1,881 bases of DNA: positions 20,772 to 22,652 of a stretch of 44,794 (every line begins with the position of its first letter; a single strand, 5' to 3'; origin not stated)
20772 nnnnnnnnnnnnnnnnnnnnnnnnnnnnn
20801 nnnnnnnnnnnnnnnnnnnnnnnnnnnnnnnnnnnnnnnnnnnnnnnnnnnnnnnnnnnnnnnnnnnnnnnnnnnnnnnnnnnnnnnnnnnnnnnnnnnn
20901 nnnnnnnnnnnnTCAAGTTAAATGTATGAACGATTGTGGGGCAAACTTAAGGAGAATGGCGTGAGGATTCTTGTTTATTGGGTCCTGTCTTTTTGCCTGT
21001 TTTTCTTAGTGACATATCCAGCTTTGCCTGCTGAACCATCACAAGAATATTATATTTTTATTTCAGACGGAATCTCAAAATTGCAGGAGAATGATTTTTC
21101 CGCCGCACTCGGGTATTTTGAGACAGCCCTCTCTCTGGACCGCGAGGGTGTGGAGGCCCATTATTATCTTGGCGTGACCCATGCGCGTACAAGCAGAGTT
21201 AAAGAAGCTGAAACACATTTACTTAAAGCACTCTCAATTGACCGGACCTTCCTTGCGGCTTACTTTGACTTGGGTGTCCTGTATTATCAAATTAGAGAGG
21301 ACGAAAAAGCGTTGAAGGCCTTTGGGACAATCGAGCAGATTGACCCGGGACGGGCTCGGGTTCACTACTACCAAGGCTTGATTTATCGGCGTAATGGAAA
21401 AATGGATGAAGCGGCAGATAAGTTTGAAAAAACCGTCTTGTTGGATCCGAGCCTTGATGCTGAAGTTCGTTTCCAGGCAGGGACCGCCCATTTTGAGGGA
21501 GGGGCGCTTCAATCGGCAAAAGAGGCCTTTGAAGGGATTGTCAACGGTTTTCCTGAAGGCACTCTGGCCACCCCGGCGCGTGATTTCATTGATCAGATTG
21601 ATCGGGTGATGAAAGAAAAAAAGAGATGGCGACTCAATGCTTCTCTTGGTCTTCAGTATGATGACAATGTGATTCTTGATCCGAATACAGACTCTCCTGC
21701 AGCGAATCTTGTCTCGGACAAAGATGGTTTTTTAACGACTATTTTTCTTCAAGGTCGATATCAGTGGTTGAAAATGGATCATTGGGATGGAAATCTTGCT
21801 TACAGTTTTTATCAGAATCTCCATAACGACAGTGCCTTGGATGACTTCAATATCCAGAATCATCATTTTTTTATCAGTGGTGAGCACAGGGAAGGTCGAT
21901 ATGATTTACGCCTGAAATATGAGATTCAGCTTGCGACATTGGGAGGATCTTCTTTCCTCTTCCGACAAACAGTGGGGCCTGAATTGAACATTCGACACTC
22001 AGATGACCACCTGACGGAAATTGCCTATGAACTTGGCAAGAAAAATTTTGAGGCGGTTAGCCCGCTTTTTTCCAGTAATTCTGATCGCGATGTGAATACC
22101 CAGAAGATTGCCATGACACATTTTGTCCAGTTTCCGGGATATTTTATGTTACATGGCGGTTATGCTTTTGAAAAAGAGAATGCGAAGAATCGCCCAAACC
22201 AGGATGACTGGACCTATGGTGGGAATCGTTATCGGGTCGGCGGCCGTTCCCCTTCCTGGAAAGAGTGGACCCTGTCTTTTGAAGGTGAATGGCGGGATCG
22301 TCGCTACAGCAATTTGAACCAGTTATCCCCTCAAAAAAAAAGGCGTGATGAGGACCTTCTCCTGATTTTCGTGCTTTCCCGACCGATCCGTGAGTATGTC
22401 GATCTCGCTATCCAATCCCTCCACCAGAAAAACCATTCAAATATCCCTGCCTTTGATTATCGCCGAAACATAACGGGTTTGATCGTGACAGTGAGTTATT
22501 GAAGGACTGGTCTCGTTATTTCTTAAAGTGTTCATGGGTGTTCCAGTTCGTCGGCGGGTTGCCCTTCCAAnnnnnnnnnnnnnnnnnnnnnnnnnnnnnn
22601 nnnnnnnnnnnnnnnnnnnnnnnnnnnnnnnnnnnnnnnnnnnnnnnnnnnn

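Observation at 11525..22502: Candidate envelope or surface-display system: PEGA kinase, three TPR/CsgG-like paralogues, giant lipoprotein and a Slam-like barrel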

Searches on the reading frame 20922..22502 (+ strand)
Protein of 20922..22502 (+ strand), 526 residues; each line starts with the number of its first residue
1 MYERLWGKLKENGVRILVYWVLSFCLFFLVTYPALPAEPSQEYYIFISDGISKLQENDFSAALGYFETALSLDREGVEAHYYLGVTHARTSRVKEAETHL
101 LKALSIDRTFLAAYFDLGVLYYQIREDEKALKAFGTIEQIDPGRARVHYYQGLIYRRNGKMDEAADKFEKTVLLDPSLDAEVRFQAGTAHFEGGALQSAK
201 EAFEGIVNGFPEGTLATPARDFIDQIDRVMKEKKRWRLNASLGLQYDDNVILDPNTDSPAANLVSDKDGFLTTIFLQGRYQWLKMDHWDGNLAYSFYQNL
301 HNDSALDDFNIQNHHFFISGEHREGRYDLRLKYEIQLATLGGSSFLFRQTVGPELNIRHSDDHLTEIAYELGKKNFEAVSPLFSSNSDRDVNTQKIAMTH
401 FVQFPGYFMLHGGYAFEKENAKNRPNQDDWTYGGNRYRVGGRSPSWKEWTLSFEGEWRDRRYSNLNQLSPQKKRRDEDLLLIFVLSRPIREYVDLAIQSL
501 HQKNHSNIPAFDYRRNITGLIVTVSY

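Call 4: search_protein_families(library=pfam, proteins=[window:20922-22502:+], max_evalue=0.01)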
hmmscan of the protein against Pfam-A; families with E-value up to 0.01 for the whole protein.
window:20922-22502:+ (526 aa): 15 families
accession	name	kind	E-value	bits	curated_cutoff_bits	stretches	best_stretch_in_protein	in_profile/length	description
PF07719.23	TPR_2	-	1.9e-21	74.8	27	2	145-177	1-33/34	Tetratricopeptide repeat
PF00515.34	TPR_1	-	3.7e-19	68.1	27.8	2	145-177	1-33/34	Tetratricopeptide repeat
PF13432.12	TPR_16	-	3.1e-17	63.1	32.7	2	50-106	4-60/65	Tetratricopeptide repeat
PF14559.12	TPR_19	-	1.5e-14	54.5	25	2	54-100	2-48/68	Tetratricopeptide repeat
PF13414.12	TPR_11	-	4.9e-13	49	26.8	2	94-123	11-40/42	TPR repeat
PF13181.12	TPR_8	-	1.4e-10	40.9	25.7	0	145-177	1-33/34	Tetratricopeptide repeat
PF13174.12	TPR_6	-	2.9e-10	40.5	26.3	0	149-172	4-27/33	Tetratricopeptide repeat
PF13431.12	TPR_17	-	1.5e-09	37.8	24.4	0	100-131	2-33/34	Tetratricopeptide repeat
PF13424.12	TPR_12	-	9.6e-09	35.8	30.1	1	79-134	5-68/77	Tetratricopeptide repeat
PF13176.12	TPR_7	-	1.5e-07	31.4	27.9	0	152-176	6-32/36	Tetratricopeptide repeat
PF13428.12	TPR_14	-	5.5e-06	27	23.5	0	78-118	2-42/44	Tetratricopeptide repeat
PF24575.1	TPR_Slam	-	1.1e-05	26.2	35.2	1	145-203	47-104/104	Surface lipoprotein assembly modifier, N-terminal TPR repeats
PF11854.14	MtrB_PioB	-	1.5e-05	24.2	23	1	274-486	234-425/635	Putative outer membrane beta-barrel porin, MtrB/PioB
PF13371.12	TPR_9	-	0.00015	22.1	35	0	153-205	3-54/73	Tetratricopeptide repeat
PF12895.13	ANAPC3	-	0.0003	21.4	27.2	0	57-135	3-80/82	Anaphase-promoting complex, cyclosome, subunit 3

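Call 9: search_protein_families(library=ncbifam, proteins=[window:20922-22502:+], max_evalue=0.01)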
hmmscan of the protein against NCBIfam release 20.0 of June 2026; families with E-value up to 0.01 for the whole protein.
window:20922-22502:+ (526 aa): 19 families
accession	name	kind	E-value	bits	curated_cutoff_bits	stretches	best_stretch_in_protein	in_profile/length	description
TIGR02917.1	PEP_TPR_lipo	equivalog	1.2e-15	56.5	312.2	1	52-216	168-331/899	XrtA/PEP-CTERM system TPR-repeat protein PrsT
NF040959.1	MamA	equivalog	2.7e-15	56.4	200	1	46-176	40-170/204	magnetosome protein MamA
TIGR02521.1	type_IV_pilW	equivalog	2.5e-08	33.8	154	1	113-176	33-96/234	type IV pilus biogenesis/stability protein PilW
NF033758.1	gliding_GltE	equivalog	3.1e-08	33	225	1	49-171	228-351/411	adventurous gliding motility TPR repeat lipoprotein GltE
NF002725.1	PRK02603.1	equivalog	5.5e-08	33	143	1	39-123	31-118/173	photosystem I assembly protein Ycf3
NF033762.1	social_mot_Tgl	equivalog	3.7e-07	29.7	225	1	45-134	33-123/252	social motility TPR repeat lipoprotein Tgl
TIGR02552.1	LcrH_SycD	equivalog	4.9e-07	29.5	104.8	1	107-207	14-113/136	SycD/LcrH family type III secretion system chaperone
NF053607.1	CHU_0125_OmpA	equivalog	6e-07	28.3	620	2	49-136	25-112/639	CHU_0125 family OmpA-like outer membrane integrity protein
TIGR02795.1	tol_pal_ybgF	equivalog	2.1e-06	28.3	90.1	0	147-218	41-114/119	tol-pal system protein YbgF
TIGR00990.1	3a0801s09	subfamily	8.2e-06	24.7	757.25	1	51-179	373-501/615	mitochondrial import receptor subunit TOM70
NF008391.2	PRK11189.1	equivalog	8.4e-06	25.5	250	0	48-102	104-158/297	lipoprotein NlpI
NF047507.1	TPR_BatC_Lepto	exception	1.7e-05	24.4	175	0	113-179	67-130/214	TPR repeat-containing protein BatC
NF047371.1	FlcA_CTERM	equivalog_domain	3.2e-05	22.6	300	1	112-208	439-535/646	periplasmic flagellar collar protein FlcA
TIGR03014.2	EpsL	equivalog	0.00019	20.6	275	0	450-526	309-385/385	XrtB/PEP-CTERM-associated polysaccharide biosynthesis outer membrane protein EpsL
NF008757.0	PRK11788.1-5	equivalog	0.00047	19.4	363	1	53-181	190-318/388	lipopolysaccharide assembly protein LapB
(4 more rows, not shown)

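Call 10: find_encoding_contigs(protein=window:20922-22502:+, flank=10000, max_places=6)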
Protein window:20922-22502:+ (526 aa): no gene with exactly this product is on record in the collection.

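Call 11: find_homologous_proteins(query=window:20922-22502:+, max_evalue=0.001)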
Query window:20922-22502:+ (526 aa): 68 proteins with E <= 0.001 among 8000 candidates.
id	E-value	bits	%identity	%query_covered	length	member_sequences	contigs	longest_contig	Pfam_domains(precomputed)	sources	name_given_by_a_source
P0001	0.0e+0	1133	100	94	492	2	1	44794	PF13431.13,PF13414.13,PF13176.13,PF13428.13,PF14559.13,PF00515.35,PF13424.13,PF21033.5,PF13432.13,PF13181.13,PF07719.24,PF13174.13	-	-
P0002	1.2e-162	560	51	95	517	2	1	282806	PF14559.13,PF13431.13,PF13414.13,PF00515.35,PF21033.5,PF13432.13,PF13181.13,PF07719.24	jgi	-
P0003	5.1e-160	552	50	95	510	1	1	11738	PF14559.13,PF13431.13,PF13414.13,PF13371.13,PF00515.35,PF13424.13,PF21033.5,PF13432.13,PF13181.13,PF07719.24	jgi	-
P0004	1.4e-157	544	49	97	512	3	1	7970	PF13431.13,PF13414.13,PF13176.13,PF13428.13,PF13374.13,PF07721.21,PF14559.13,PF13371.13,PF00515.35,PF13424.13,PF21033.5,PF13432.13,PF13181.13,PF07719.24,PF13174.13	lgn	-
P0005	4.3e-156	539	48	96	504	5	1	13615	PF13431.13,PF23914.2,PF16068.11,PF13414.13,PF13176.13,PF13428.13,PF13374.13,PF14559.13,PF24575.2,PF13371.13,PF00515.35,PF13424.13,PF21033.5,PF13432.13,PF13181.13,PF07719.24,PF13174.13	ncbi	-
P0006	3.8e-152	526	48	97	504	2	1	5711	PF13431.13,PF23914.2,PF13414.13,PF13428.13,PF14559.13,PF24575.2,PF13371.13,PF00515.35,PF13424.13,PF21033.5,PF13432.13,PF13181.13,PF07719.24,PF13174.13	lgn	-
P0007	3.8e-150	519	48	96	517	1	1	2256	PF14559.13,PF24575.2,PF13431.13,PF13414.13,PF00515.35,PF13424.13,PF13432.13,PF13181.13,PF07719.24,PF13174.13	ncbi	ncbi:MAG: tetratricopeptide repeat protein [Nitrospiria bacterium]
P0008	4.8e-150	519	48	98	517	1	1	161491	PF13431.13,PF13414.13,PF04575.20,PF13428.13,PF14559.13,PF24575.2,PF13371.13,PF00515.35,PF13424.13,PF21033.5,PF13432.13,PF13181.13,PF07719.24,PF13174.13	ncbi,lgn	-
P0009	8.2e-150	518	46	95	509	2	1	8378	PF13431.13,PF13414.13,PF13428.13,PF14559.13,PF13371.13,PF00515.35,PF13424.13,PF21033.5,PF13432.13,PF13181.13,PF07719.24,PF13174.13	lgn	-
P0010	8.3e-149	515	47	91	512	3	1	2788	PF13431.13,PF13414.13,PF13428.13,PF13374.13,PF07721.21,PF14559.13,PF24575.2,PF13371.13,PF00515.35,PF13424.13,PF21033.5,PF13432.13,PF13181.13,PF07719.24,PF13174.13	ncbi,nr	ncbi:MAG TPA: tetratricopeptide repeat protein [Candidatus Manganitrophaceae bacterium]|nr:tetratric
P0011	1.3e-147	511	47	95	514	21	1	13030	PF13431.13,PF13414.13,PF13428.13,PF14559.13,PF13371.13,PF00515.35,PF13424.13,PF21033.5,PF13432.13,PF13181.13,PF07719.24,PF13174.13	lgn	-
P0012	2.8e-147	510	46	97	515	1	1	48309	PF13431.13,PF13414.13,PF04575.20,PF14559.13,PF24575.2,PF13371.13,PF00515.35,PF13424.13,PF13432.13,PF13181.13,PF07719.24,PF13174.13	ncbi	-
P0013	8.8e-147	508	46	94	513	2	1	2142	PF13431.13,PF13414.13,PF13176.13,PF13428.13,PF14559.13,PF13371.13,PF00515.35,PF13424.13,PF13432.13,PF13181.13,PF07719.24,PF13174.13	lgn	-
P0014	4.8e-146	506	49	93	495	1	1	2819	PF14559.13,PF13431.13,PF13414.13,PF00515.35,PF13432.13,PF07719.24,PF13174.13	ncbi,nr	ncbi:MAG: tetratricopeptide repeat protein [Nitrospirota bacterium]|nr:tetratricopeptide repeat prot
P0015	7.8e-146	505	46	96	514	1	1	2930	PF13431.13,PF13414.13,PF13428.13,PF14559.13,PF13371.13,PF00515.35,PF13424.13,PF21033.5,PF13432.13,PF13181.13,PF07719.24,PF13174.13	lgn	-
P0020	1.3e-144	501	46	98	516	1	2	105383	PF13431.13,PF13414.13,PF04575.20,PF13428.13,PF14559.13,PF24575.2,PF00515.35,PF13424.13,PF13432.13,PF13181.13,PF07719.24,PF13174.13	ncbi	-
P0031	4.7e-133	463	45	94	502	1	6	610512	PF14559.13,PF13431.13,PF13414.13,PF00515.35,PF13432.13,PF13428.13,PF13181.13,PF07719.24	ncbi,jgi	-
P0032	9.3e-133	462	43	98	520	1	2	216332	PF14559.13,PF13431.13,PF13414.13,PF13371.13,PF00515.35,PF13424.13,PF21033.5,PF13432.13,PF13181.13,PF07719.24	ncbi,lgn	-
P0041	9.3e-50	188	30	88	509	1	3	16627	PF14853.13,PF13431.13,PF23914.2,PF13414.13,PF13176.13,PF13428.13,PF13374.13,PF14559.13,PF24575.2,PF13371.13,PF00515.35,PF12895.14,PF13424.13,PF21033.5,PF13432.13,PF13181.13,PF07719.24,PF13174.13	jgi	jgi:tetratricopeptide (TPR) repeat protein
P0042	4.4e-28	116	24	99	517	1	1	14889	PF03704.24,PF14853.13,PF13431.13,PF23914.2,PF13414.13,PF23300.4,PF13428.13,PF13374.13,PF14559.13,PF24575.2,PF13371.13,PF00515.35,PF12895.14,PF13424.13,PF21033.5,PF13432.13,PF13181.13,PF07719.24,PF13174.13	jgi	-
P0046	2.8e-20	91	25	96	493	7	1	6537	PF14559.13,PF13431.13,PF13371.13,PF00515.35,PF13424.13,PF13176.13,PF13432.13,PF13428.13,PF13181.13,PF07719.24,PF13174.13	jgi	jgi:Flp pilus assembly protein TadD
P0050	4.3e-15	74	22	86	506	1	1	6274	PF25062.2,PF13414.13,PF04575.20,PF13428.13,PF14559.13,PF13371.13,PF00515.35,PF12895.14,PF13424.13,PF21033.5,PF13432.13,PF07719.24,PF13174.13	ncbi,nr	ncbi:MAG: tetratricopeptide repeat protein [Desulfobacterales bacterium]|nr:tetratricopeptide repeat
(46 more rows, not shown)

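Call 12: find_encoding_contigs(protein=P0002, flank=10000, max_places=2)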
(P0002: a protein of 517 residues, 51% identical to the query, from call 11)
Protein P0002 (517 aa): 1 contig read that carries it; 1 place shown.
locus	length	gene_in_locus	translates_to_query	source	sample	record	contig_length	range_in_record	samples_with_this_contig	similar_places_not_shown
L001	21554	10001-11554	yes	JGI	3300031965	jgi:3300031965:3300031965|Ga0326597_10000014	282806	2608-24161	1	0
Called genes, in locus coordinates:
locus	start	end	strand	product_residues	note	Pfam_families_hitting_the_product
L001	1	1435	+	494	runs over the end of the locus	PF13414:TPR_11, PF13424:TPR_12 (weak), PF13432:TPR_16, PF14559:TPR_19, PF00515:TPR_1 (weak), PF00089:Trypsin (weak), PF13365:Trypsin_2, PF13432:TPR_16 (weak), +14 more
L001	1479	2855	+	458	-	PF00069:Pkinase, PF07714:PK_Tyr_Ser-Thr, PF03109:ABC1 (weak), PF08308:PEGA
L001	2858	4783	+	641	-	PF00578:AhpC-TSA, PF14559:TPR_19, PF13424:TPR_12, PF13424:TPR_12, PF13432:TPR_16, PF14559:TPR_19, PF00515:TPR_1, PF03783:CsgG, +19 more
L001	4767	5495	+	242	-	-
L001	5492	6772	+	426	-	PF03783:CsgG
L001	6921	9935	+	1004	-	PF07602:DUF1565, PF22842:Pel9A-like_beta_helix (weak), PF18998:Flg_new_2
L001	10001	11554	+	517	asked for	PF00515:TPR_1 (faint), PF07719:TPR_2 (faint), PF13181:TPR_8 (faint), PF13414:TPR_11 (faint), PF13432:TPR_16 (weak), PF14559:TPR_19 (faint), PF21033:RMD1-3 (faint), PF13431:TPR_17 (faint)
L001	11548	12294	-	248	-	PF00535:Glycos_transf_2, PF10111:Glyco_tranf_2_2, PF13641:Glyco_tranf_2_3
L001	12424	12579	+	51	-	-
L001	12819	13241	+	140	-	-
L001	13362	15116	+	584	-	PF00664:ABC_membrane, PF00005:ABC_tran, PF02463:SMC_N (faint)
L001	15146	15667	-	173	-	-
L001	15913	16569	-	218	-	-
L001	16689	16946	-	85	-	-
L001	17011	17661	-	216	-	PF04337:DUF480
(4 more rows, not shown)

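Call 13: find_encoding_contigs(protein=P0031, flank=10000, max_places=2)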
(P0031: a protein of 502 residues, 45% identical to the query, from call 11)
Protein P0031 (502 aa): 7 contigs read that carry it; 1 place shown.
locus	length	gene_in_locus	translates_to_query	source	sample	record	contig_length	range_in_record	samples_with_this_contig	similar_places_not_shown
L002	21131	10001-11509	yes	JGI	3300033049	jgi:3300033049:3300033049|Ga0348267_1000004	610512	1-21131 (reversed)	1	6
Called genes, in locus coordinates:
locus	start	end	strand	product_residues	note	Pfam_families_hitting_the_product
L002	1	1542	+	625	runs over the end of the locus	PF13088:BNR_2 (faint)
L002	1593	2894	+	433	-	PF03783:CsgG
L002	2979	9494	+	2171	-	PF07602:DUF1565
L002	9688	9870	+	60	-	-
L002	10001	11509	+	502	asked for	PF00515:TPR_1 (faint), PF07719:TPR_2 (faint), PF13181:TPR_8 (faint), PF13428:TPR_14 (faint), PF13432:TPR_16 (faint), PF13414:TPR_11 (faint), PF14559:TPR_19 (faint), PF13431:TPR_17 (faint)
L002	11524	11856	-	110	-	PF02452:PemK_toxin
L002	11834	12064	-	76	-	-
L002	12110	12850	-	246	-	PF00535:Glycos_transf_2, PF10111:Glyco_tranf_2_2 (weak)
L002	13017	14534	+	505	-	PF13729:TraF_2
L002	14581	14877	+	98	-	-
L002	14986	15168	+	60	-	-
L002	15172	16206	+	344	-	PF02163:Peptidase_M50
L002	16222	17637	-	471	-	-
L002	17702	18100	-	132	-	PF00334:NDK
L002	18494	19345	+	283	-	PF13428:TPR_14 (faint), PF00515:TPR_1 (faint), PF07719:TPR_2 (faint), PF13414:TPR_11 (faint), PF13432:TPR_16 (faint), PF14559:TPR_19 (faint), PF23914:TPR_CcmH_CycH (faint)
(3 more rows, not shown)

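Call 14: find_encoding_contigs(protein=P0042, flank=10000, max_places=2)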
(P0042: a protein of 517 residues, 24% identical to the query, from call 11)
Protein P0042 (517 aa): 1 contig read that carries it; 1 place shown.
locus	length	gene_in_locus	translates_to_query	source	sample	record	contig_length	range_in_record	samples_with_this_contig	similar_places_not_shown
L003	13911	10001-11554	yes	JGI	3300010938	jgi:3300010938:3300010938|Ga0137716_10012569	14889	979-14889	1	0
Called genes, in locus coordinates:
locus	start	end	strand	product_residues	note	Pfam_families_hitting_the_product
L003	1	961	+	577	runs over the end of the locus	PF00501:AMP-binding, PF13193:AMP-binding_C (weak)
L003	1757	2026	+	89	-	-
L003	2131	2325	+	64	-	-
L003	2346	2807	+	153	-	PF00041:fn3 (weak)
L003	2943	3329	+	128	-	PF07238:PilZ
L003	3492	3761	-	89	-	PF05635:23S_rRNA_IVP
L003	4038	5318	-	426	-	PF02403:Seryl_tRNA_N, PF00587:tRNA-synt_2b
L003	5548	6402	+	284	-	PF03328:HpcH_HpaI, PF15617:C-C_Bond_Lyase, PF22484:DUF6986 (weak)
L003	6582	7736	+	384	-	PF02670:DXP_reductoisom, PF08436:DXP_redisom_C, PF13288:DXPR_C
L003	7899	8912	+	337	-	PF02568:ThiI, PF03054:tRNA_Me_trans, PF18297:NFACT-R_2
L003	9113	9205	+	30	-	-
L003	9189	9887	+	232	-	PF05996:Fe_bilin_red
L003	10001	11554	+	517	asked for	PF07719:TPR_2 (weak), PF13414:TPR_11 (weak), PF14559:TPR_19, PF00515:TPR_1, PF13414:TPR_11, PF14559:TPR_19, PF13432:TPR_16, PF13424:TPR_12, +19 more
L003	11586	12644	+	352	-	PF04773:FecR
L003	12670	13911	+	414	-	?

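Call 15: find_encoding_contigs(protein=P0041, flank=10000, max_places=3)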
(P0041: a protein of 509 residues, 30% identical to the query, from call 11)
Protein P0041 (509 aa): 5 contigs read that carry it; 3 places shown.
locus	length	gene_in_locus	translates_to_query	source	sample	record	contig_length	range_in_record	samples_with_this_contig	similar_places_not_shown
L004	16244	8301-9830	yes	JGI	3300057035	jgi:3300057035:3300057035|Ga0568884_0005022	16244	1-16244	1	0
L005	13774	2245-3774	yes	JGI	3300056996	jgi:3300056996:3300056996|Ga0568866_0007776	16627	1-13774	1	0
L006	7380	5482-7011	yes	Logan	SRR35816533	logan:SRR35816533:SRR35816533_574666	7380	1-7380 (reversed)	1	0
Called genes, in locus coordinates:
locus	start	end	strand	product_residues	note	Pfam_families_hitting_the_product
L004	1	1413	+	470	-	?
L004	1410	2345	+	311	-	PF01842:ACT (weak), PF13740:ACT_6, PF00551:Formyl_trans_N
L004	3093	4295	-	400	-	-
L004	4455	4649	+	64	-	-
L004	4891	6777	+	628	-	PF00224:PK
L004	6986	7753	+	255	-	PF23023:Anti-Pycsar_Apyc1, PF00753:Lactamase_B, PF12706:Lactamase_B_2, PF02112:PDEase_II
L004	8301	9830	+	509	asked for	PF00515:TPR_1 (faint), PF07719:TPR_2 (faint), PF12895:ANAPC3 (faint), PF13414:TPR_11 (weak), PF13424:TPR_12 (weak), PF13432:TPR_16 (weak), PF14559:TPR_19, PF14559:TPR_19 (weak), +11 more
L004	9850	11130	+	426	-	PF04773:FecR, PF00691:OmpA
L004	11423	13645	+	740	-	PF05226:CHASE2, PF00211:Guanylate_cyc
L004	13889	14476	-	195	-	PF00027:cNMP_binding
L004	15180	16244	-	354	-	?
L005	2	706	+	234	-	?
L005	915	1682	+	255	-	PF23023:Anti-Pycsar_Apyc1, PF00753:Lactamase_B, PF12706:Lactamase_B_2, PF02112:PDEase_II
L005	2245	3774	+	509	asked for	PF00515:TPR_1 (faint), PF07719:TPR_2 (faint), PF12895:ANAPC3 (faint), PF13414:TPR_11 (weak), PF13424:TPR_12 (weak), PF13432:TPR_16 (weak), PF14559:TPR_19, PF14559:TPR_19 (weak), +11 more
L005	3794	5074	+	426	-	PF04773:FecR, PF00691:OmpA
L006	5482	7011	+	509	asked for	PF00515:TPR_1 (faint), PF07719:TPR_2 (faint), PF12895:ANAPC3 (faint), PF13414:TPR_11 (weak), PF13424:TPR_12 (weak), PF13432:TPR_16 (weak), PF14559:TPR_19, PF14559:TPR_19 (weak), +11 more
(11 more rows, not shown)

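Call 16: find_encoding_contigs(protein=P0032, flank=10000, max_places=2)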
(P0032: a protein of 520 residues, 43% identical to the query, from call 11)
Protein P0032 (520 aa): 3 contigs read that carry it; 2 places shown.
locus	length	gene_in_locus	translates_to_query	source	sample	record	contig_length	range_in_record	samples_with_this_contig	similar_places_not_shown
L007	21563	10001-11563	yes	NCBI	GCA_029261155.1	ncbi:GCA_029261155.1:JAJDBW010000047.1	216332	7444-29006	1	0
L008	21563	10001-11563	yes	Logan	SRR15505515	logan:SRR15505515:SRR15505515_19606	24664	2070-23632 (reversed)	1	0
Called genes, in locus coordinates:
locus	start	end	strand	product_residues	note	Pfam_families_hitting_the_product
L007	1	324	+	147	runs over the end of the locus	-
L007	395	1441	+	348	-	PF03783:CsgG, PF16539:FlgT_M (faint), PF13036:LpoB (weak)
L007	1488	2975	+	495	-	PF07719:TPR_2 (weak), PF12895:ANAPC3 (weak), PF13414:TPR_11, PF13424:TPR_12 (weak), PF13432:TPR_16, PF14559:TPR_19, PF13365:Trypsin_2, PF13424:TPR_12, +18 more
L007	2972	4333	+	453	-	PF00069:Pkinase, PF07714:PK_Tyr_Ser-Thr, PF03109:ABC1 (weak), PF08308:PEGA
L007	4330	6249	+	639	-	PF00578:AhpC-TSA, PF13432:TPR_16 (weak), PF14559:TPR_19 (weak), PF13424:TPR_12 (weak), PF13414:TPR_11 (weak), PF13432:TPR_16, PF00515:TPR_1, PF03783:CsgG, +16 more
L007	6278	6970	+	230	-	PF03783:CsgG, PF07719:TPR_2 (faint), PF00515:TPR_1 (weak)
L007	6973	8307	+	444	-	PF00515:TPR_1 (faint), PF07719:TPR_2 (faint), PF03783:CsgG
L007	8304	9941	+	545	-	-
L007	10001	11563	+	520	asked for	PF07719:TPR_2 (faint), PF13424:TPR_12 (faint), PF21033:RMD1-3 (faint), PF00515:TPR_1 (faint), PF13181:TPR_8 (faint), PF13371:TPR_9 (faint), PF13414:TPR_11 (faint), PF13432:TPR_16 (weak), +2 more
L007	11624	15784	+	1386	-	PF07602:DUF1565, PF13229:Beta_helix (weak), PF18998:Flg_new_2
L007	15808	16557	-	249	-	PF00535:Glycos_transf_2, PF10111:Glyco_tranf_2_2 (weak), PF13641:Glyco_tranf_2_3 (weak)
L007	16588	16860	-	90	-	PF24110:DUF7385 (faint)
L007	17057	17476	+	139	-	-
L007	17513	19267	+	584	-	PF00664:ABC_membrane, PF00005:ABC_tran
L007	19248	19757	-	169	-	-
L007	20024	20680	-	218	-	-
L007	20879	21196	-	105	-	PF03795:YCII (weak)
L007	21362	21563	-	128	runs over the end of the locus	-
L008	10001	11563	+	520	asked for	PF07719:TPR_2 (faint), PF13424:TPR_12 (faint), PF21033:RMD1-3 (faint), PF00515:TPR_1 (faint), PF13181:TPR_8 (faint), PF13371:TPR_9 (faint), PF13414:TPR_11 (faint), PF13432:TPR_16 (weak), +2 more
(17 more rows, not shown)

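Call 29: search_protein_families(library=pfam, proteins=[L007:395-1441:+, L007:8304-9941:+], max_evalue=0.001)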
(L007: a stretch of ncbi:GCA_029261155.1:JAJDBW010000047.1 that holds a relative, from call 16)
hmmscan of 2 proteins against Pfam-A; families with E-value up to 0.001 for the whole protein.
L007:395-1441:+ (348 aa): 3 families
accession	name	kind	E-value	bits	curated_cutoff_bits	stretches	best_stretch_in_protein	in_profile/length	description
PF03783.19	CsgG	-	3.7e-30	105.2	20.8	1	31-224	9-205/210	Curli production assembly/transport component CsgG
PF13036.11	LpoB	-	1.7e-06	28.4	22.3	1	59-121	51-114/147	Peptidoglycan-synthase activator LpoB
PF16539.10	FlgT_M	-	2.3e-05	25.1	31.2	1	28-173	6-145/158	Flagellar assembly protein T, middle domain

L007:8304-9941:+ (545 aa): 0 families
